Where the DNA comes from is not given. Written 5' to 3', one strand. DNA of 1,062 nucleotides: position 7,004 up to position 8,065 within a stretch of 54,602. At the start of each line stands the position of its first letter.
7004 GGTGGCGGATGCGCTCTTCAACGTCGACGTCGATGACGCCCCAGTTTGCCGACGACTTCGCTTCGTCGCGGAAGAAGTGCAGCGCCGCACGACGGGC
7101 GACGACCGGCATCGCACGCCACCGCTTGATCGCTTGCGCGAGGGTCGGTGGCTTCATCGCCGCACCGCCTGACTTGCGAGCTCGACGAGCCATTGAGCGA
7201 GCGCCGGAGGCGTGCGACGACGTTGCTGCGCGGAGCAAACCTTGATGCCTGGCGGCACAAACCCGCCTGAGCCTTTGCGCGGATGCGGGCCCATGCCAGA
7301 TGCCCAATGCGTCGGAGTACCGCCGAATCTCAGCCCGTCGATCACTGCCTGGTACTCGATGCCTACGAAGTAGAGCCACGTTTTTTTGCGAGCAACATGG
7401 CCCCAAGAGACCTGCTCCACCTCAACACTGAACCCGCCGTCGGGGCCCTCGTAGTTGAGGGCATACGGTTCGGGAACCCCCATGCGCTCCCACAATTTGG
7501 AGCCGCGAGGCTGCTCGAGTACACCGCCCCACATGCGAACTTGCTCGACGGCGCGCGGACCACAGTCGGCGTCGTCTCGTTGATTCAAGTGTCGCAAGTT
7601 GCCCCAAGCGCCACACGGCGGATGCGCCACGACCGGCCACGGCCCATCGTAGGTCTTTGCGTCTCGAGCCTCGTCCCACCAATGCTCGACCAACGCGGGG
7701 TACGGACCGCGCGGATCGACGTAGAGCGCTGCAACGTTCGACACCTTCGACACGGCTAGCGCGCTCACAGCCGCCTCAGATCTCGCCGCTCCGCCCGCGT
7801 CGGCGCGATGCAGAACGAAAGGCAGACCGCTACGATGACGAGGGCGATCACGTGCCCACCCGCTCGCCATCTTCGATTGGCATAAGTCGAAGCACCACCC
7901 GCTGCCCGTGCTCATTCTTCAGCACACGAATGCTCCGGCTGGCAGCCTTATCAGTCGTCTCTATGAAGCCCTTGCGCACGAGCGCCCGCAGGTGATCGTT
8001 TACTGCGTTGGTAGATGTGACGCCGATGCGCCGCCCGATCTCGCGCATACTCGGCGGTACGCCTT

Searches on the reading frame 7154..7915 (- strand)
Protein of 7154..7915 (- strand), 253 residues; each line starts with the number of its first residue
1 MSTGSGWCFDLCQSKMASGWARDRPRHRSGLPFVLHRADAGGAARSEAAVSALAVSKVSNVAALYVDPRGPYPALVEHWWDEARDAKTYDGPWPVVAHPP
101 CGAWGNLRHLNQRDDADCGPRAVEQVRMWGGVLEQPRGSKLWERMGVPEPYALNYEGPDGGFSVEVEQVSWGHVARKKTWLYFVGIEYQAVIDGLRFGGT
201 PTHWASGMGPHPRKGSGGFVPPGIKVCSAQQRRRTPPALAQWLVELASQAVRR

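Call 8: search_protein_families(library=pfam, proteins=[window:7154-7915:-], max_evalue=0.001)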
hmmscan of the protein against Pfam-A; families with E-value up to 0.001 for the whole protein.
window:7154-7915:- (253 aa): 0 families

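Call 83: search_dna_similar(query=window:7157-7915:-, collection=phages, mode=protein, max_rows=10, max_evalue=0.001)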
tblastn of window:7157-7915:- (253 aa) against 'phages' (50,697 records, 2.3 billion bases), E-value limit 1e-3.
Records with a match: 14; places in all: 14; records where one place covers at least 80% of the query: 0.
Best place of each record, by identity: <60% 14.
By first word of the organism name: Pseudomonas 6; Caulobacter 2; Caudoviricetes 1; Xanthomonas 1; Tortoise 1; Rhodobacter 1; Microviridae 1; Ralstonia 1.
By host as written in the record: Pseudomonas aeruginosa PA14 3; Caulobacter vibrioides CB15 2; Pseudomonas aeruginosa UVA4 2; - 1; Xanthomonas campestris pv. campestris SU1 1; Gopherus morafkai 1; Pseudomonas aeruginosa LRJ32 1; Rhodobacter capsulatus SB 1003 1; and 2 more.
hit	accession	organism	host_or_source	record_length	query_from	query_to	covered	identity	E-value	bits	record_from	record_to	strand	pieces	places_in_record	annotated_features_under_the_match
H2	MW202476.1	Caudoviricetes sp.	Manatee Spring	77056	64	250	74%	51.5%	2e-51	185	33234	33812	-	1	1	none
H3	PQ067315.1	Xanthomonas phage fSU1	Xanthomonas campestris pv. campestris ...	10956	80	247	66%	40.6%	3e-22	100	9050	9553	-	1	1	hypothetical protein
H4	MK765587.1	Tortoise microvirus 37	Gopherus morafkai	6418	64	249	74%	36.0%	3e-23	103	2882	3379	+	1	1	hypothetical protein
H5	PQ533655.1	Pseudomonas phage Doze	Pseudomonas aeruginosa PA14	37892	80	253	69%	38.1%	6e-20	94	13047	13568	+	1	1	hypothetical protein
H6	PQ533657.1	Pseudomonas phage Frizzy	Pseudomonas aeruginosa PA14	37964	80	253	69%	38.1%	6e-20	94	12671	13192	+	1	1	hypothetical protein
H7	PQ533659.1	Pseudomonas phage Meadow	Pseudomonas aeruginosa PA14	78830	80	253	69%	38.1%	6e-20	94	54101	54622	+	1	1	hypothetical protein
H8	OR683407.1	Pseudomonas phage Meltemi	Pseudomonas aeruginosa LRJ32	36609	80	253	69%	37.6%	3e-19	92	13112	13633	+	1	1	hypothetical protein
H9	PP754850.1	Rhodobacter phage Ebor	Rhodobacter capsulatus SB 1003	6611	64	244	72%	31.1%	7e-14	76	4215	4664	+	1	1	putative DNA methylase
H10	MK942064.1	Caulobacter phage Jess A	Caulobacter vibrioides CB15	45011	64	191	51%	43.0%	3e-20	95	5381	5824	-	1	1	hypothetical protein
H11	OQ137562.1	Caulobacter phage RapA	Caulobacter vibrioides CB15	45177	64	191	51%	43.0%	3e-20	95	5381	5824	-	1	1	RapA_gp005c: hypothetical protein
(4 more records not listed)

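Call 98: search_protein_families(library=ncbifam, proteins=[window:7154-7915:-], max_evalue=0.001)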
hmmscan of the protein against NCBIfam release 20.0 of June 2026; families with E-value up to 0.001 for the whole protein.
window:7154-7915:- (253 aa): 0 families
